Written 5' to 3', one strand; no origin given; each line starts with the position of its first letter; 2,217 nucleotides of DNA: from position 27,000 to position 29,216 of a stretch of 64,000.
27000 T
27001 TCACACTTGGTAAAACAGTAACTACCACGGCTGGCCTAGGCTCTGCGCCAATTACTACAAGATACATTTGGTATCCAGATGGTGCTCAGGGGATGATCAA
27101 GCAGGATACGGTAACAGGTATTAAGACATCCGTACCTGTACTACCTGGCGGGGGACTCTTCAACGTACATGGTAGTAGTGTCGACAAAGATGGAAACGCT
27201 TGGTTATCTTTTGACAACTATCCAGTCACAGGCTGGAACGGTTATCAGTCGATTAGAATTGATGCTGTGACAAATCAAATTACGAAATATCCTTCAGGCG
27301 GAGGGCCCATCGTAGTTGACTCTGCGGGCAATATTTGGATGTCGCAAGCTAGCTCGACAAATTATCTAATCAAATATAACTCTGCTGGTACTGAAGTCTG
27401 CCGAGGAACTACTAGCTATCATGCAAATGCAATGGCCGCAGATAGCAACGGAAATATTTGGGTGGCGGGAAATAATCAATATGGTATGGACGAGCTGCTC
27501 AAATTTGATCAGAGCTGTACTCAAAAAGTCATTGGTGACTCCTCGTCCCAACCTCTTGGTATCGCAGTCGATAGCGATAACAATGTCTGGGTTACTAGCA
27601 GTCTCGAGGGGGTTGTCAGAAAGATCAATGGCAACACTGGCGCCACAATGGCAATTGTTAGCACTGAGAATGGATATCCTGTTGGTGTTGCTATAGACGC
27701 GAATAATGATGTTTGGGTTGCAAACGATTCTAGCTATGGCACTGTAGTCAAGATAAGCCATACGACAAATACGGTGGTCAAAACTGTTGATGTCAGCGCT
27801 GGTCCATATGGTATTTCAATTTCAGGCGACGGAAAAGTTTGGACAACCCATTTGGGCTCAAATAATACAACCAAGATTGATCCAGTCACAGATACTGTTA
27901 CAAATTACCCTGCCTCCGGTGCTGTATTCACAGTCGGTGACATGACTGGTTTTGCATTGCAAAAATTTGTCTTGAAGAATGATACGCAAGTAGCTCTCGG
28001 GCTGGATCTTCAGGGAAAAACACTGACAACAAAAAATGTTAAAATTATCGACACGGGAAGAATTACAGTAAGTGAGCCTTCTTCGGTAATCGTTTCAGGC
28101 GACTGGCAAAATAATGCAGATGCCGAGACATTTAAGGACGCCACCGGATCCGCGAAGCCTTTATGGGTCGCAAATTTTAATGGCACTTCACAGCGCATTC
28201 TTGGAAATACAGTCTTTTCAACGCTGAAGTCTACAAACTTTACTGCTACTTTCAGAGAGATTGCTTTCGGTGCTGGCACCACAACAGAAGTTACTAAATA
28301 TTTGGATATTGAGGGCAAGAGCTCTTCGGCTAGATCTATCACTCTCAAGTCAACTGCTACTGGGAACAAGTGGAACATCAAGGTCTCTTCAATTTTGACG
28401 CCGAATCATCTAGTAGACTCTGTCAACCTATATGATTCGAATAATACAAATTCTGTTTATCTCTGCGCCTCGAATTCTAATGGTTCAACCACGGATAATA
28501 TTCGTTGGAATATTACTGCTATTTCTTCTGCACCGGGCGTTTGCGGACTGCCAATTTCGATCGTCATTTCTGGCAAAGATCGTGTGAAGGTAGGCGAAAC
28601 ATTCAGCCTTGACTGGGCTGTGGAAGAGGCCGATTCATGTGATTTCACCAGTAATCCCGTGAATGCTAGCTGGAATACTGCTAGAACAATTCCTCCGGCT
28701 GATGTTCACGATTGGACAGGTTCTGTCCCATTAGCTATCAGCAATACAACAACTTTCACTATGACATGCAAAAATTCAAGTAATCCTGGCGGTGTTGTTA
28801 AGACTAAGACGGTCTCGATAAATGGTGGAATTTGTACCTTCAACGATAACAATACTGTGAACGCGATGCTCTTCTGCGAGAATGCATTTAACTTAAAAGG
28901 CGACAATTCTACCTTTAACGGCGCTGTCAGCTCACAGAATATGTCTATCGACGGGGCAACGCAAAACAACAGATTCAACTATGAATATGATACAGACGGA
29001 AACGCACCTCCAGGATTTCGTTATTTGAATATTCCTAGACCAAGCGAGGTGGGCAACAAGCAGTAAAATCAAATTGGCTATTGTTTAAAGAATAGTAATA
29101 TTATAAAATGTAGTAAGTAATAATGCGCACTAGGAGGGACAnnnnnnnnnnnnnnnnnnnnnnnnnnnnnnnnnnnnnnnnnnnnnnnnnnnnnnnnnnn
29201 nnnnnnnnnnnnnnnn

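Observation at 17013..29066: Giant 4017-aa multi-domain lectin-like surface protein directly upstream of the type IV pilus operon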

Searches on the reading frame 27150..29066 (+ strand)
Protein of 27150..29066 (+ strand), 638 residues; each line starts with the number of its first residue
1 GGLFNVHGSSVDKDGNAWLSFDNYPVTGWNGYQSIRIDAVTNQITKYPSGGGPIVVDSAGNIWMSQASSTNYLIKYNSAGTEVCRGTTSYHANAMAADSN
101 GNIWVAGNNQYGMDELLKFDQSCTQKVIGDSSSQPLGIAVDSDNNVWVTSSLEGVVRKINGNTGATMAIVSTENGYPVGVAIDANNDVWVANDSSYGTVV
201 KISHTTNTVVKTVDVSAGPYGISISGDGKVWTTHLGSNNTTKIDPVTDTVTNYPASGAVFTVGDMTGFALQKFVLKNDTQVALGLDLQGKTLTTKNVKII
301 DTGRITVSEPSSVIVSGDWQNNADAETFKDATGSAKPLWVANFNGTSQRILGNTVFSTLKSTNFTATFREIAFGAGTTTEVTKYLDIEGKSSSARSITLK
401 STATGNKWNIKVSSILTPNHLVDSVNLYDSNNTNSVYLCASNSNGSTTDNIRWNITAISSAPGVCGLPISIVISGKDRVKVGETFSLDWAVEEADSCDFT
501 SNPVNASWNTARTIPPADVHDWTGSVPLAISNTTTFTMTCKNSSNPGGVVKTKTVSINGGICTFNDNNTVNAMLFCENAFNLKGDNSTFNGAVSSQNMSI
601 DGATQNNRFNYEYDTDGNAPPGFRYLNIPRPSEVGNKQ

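Call 21: find_homologous_proteins(query=window:27150-29066:+, max_evalue=0.00001)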
Query window:27150-29066:+ (638 aa): 30 proteins with E <= 0.00001 among 8000 candidates.
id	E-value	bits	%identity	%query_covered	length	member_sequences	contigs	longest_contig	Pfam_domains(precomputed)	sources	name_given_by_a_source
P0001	1.5e-26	111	31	42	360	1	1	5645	PF07494.18,PF13449.13,PF20067.6,PF24684.2,PF01436.28,PF06739.18,PF08450.19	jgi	jgi:YVTN family beta-propeller protein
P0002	2.4e-26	111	33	42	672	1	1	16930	PF07494.18,PF13449.13,PF24684.2,PF01436.28,PF25021.2,PF06739.18,PF08450.19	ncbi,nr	ncbi:MAG: NHL repeat-containing protein [Candidatus Diapherotrites archaeon]|nr:NHL repeat-containin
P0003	1.2e-20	92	29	34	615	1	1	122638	PF07494.18,PF24684.2,PF01436.28,PF08450.19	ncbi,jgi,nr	ncbi:MAG: hypothetical protein K0R39_256 [Symbiobacteriaceae bacterium]|jgi:streptogramin lyase|nr:h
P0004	7.1e-20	89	33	29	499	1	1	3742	PF24684.2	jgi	-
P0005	4.7e-19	87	36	19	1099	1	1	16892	PF03704.24,PF21959.3,PF21783.3,PF00496.28,PF00486.35,PF16819.12,PF24684.2,PF08450.19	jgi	jgi:YVTN family beta-propeller protein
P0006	2.0e-14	71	36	37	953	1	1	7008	PF24684.2,PF01436.28,PF13753.13,PF00041.28,PF08450.19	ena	-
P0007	1.5e-12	65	30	33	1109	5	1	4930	PF03704.24,PF21959.3,PF21783.3,PF00496.28,PF00486.35,PF16819.12,PF24684.2,PF08450.19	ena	-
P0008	3.4e-11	61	26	36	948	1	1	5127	PF22807.3,PF24684.2,PF01436.28,PF06739.18,PF08450.19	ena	-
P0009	6.9e-11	60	30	23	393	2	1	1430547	PF24684.2,PF01436.28,PF08450.19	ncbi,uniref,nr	ncbi:hypothetical protein D6850_06285 [Roseovarius spongiae]|uniref:Uncharacterized protein n=1 Tax=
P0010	3.2e-10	57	26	37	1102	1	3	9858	PF03704.24,PF21959.3,PF00496.28,PF00486.35,PF24684.2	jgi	jgi:YVTN family beta-propeller protein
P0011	7.0e-10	56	28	30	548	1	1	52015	PF24684.2,PF01436.28,PF06739.18,PF08450.19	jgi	jgi:hypothetical protein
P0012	1.3e-9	56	27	36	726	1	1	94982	PF22352.3,PF00801.27,PF07494.18,PF24684.2,PF01436.28,PF06739.18,PF08450.19,PF18911.7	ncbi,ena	-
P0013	1.6e-9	55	39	16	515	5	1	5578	PF21959.3,PF16819.12,PF24684.2,PF00211.26,PF08450.19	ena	-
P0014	1.7e-9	55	27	35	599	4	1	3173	PF07494.18,PF24684.2,PF01436.28,PF08450.19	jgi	jgi:streptogramin lyase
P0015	4.3e-9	54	32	34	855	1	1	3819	PF01833.31,PF24684.2,PF01436.28,PF08450.19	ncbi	-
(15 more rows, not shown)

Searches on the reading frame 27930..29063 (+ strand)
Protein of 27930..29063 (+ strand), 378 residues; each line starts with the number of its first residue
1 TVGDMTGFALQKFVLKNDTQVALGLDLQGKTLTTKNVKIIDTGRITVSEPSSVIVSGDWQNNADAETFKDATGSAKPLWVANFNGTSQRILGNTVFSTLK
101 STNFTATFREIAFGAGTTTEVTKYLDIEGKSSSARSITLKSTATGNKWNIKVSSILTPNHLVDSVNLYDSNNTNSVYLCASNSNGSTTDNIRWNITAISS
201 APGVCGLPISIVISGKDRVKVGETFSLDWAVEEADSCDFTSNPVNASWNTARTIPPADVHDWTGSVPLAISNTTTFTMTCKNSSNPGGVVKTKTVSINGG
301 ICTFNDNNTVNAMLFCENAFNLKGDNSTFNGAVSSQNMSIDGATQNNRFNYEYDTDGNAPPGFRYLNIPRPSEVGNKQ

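Call 35: search_protein_families(library=pfam, proteins=[window:27930-29063:+], max_evalue=1)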
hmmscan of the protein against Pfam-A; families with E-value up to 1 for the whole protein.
window:27930-29063:+ (378 aa): 0 families

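Call 56: find_homologous_proteins(query=A2, max_evalue=0.001)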
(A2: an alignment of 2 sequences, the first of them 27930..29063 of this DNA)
Query A2 (2 sequences) (378 aa, profile of the alignment): 1 proteins with E <= 0.001 among 8000 candidates.
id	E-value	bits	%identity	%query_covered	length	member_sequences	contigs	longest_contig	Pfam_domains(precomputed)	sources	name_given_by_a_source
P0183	1.6e-26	112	63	21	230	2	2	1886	-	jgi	jgi:hypothetical protein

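Call 58: find_encoding_contigs(protein=P0183, flank=5000, max_places=4)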
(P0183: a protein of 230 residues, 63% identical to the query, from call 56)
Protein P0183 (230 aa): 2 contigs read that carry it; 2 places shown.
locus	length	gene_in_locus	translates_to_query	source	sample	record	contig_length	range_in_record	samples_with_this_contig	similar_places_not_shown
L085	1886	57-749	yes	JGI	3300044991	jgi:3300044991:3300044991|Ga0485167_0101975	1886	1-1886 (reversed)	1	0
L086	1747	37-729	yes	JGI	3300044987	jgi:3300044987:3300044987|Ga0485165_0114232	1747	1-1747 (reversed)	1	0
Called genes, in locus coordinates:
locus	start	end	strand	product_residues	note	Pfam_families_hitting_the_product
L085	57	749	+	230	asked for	-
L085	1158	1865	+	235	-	-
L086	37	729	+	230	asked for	-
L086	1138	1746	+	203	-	?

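Call 72: search_protein_families(library=pfam, proteins=[P0183], max_evalue=0.5)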
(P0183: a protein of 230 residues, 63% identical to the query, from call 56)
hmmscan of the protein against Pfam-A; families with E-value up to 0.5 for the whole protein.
P0183 (230 aa): 1 family
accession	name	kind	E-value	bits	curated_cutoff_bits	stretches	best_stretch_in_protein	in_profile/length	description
PF23981.1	DUF7305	-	0.058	13.7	27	1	96-207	75-182/185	Domain of unknown function (DUF7305)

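Call 75: predict_structure(alignment_id=A5)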
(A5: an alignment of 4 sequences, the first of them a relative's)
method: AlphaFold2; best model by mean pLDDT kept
length: 230 residues; sequences in the alignment: 4
mean_pLDDT: 59.6   pTM: 0.63
mean pLDDT of the five models: 59.6, 55.6, 51.6, 49.7, 49.2
residues with pLDDT >= 90: 0; 70-90: 68; 50-70: 89; < 50: 73
segments of 3 or more residues with pLDDT < 50: 1-30, 75-81, 85-92, 204-230
pLDDT, mean of each block of 10 residues (from residue 1): 27 28 40 63 64 60 61 51 48 56 74 69 84 77 70 81 79 81 70 64 47 40 37
secondary structure, 60 per line:
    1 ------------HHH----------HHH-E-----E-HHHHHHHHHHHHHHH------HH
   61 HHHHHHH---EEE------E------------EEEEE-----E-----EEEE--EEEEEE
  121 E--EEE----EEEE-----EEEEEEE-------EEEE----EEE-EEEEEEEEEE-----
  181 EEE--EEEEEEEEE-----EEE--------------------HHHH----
elements in order: H38-52 H59-67 E71-73 E93-97 E109-112 E115-121 E124-126 E131-134 E140-146 E154-157 E162-164 E166-175 E181-183 E186-194 E200-202 H223-226

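Call 79: search_protein_families(library=ncbifam, proteins=[P0183], max_evalue=1)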
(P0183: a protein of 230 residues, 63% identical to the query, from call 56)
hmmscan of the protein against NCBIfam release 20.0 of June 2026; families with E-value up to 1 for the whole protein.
P0183 (230 aa): 0 families

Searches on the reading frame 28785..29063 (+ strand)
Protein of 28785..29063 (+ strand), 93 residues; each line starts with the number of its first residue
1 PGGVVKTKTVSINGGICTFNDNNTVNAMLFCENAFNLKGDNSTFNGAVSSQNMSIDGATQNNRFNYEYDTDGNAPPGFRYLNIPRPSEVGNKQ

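Call 64: find_related_loci(query=A3, collection=metagenome_contigs, flank=10000)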
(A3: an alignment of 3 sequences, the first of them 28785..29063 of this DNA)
Query A3 (93 aa) in metagenome_contigs; peptide patterns used: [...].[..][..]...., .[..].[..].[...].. (x = any residue, [..] = any of these).
237 stretches matched a pattern; 4 encode a relative of the query (tblastn E <= 1e-3); 4 distinct loci.
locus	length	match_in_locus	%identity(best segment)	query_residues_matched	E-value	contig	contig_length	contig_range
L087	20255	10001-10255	76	9-93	2e-42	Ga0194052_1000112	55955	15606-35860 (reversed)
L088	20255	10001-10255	76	9-93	1e-41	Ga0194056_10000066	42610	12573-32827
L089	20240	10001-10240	65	13-93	7e-35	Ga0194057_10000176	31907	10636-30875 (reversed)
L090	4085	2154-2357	32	1-75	4e-5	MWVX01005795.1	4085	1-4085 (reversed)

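Call 72: search_protein_families(library=pfam, proteins=[L089:8039-10240:+, L089:7351-8049:+, L089:3192-6119:+], max_evalue=0.5)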
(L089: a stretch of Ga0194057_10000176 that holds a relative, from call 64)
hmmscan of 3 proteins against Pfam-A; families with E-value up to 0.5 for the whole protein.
L089:8039-10240:+ (734 aa): 1 family
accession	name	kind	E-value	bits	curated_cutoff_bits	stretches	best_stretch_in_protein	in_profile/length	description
PF18998.6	Flg_new_2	-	1.5e-06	28.6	23.6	1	505-573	3-71/73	Divergent InlB B-repeat domain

L089:7351-8049:+ (233 aa): 2 families
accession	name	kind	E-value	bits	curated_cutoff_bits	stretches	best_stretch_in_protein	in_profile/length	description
PF18915.5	DUF5667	-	4e-06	27.6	27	1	99-171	3-76/99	Domain of unknown function (DUF5667)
PF10374.15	EST1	-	0.49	11.3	25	0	3-62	40-83/135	Telomerase activating protein Est1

L089:3192-6119:+ (976 aa): 0 families

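Call 74: search_protein_families(library=pfam, proteins=[window:28785-29063:+], max_evalue=10)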
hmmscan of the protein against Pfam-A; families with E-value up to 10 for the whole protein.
window:28785-29063:+ (93 aa): 1 family
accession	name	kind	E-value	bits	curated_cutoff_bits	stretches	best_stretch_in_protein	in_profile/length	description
PF12985.13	DUF3869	-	0.15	12.7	24.5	1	4-27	21-44/85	Domain of unknown function (DUF3869)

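Call 79: search_protein_families(library=ncbifam, proteins=[L089:8039-10240:+, L089:7351-8049:+], max_evalue=1)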
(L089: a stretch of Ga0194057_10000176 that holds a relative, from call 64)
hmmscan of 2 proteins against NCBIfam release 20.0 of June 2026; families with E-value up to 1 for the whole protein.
L089:8039-10240:+ (734 aa): 1 family
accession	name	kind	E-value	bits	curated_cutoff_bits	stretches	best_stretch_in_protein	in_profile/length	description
TIGR02543.1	List_Bact_rpt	repeat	0.22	11.9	20.95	1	617-648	7-41/44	TIGR02543 family repeat protein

L089:7351-8049:+ (233 aa): 1 family
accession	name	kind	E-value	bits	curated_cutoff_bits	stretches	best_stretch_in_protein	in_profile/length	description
TIGR02872.1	spore_ytvI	equivalog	0.14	11.6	198.15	1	2-85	123-198/341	sporulation integral membrane protein YtvI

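Call 103: find_related_loci(query=A3, collection=viral_contigs, flank=5000)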
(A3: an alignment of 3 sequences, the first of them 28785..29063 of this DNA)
Query A3 (93 aa) in viral_contigs; peptide patterns used: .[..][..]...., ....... (x = any residue, [..] = any of these).
47 stretches matched a pattern, but none encodes a relative of the query by tblastn (E <= 1e-3).
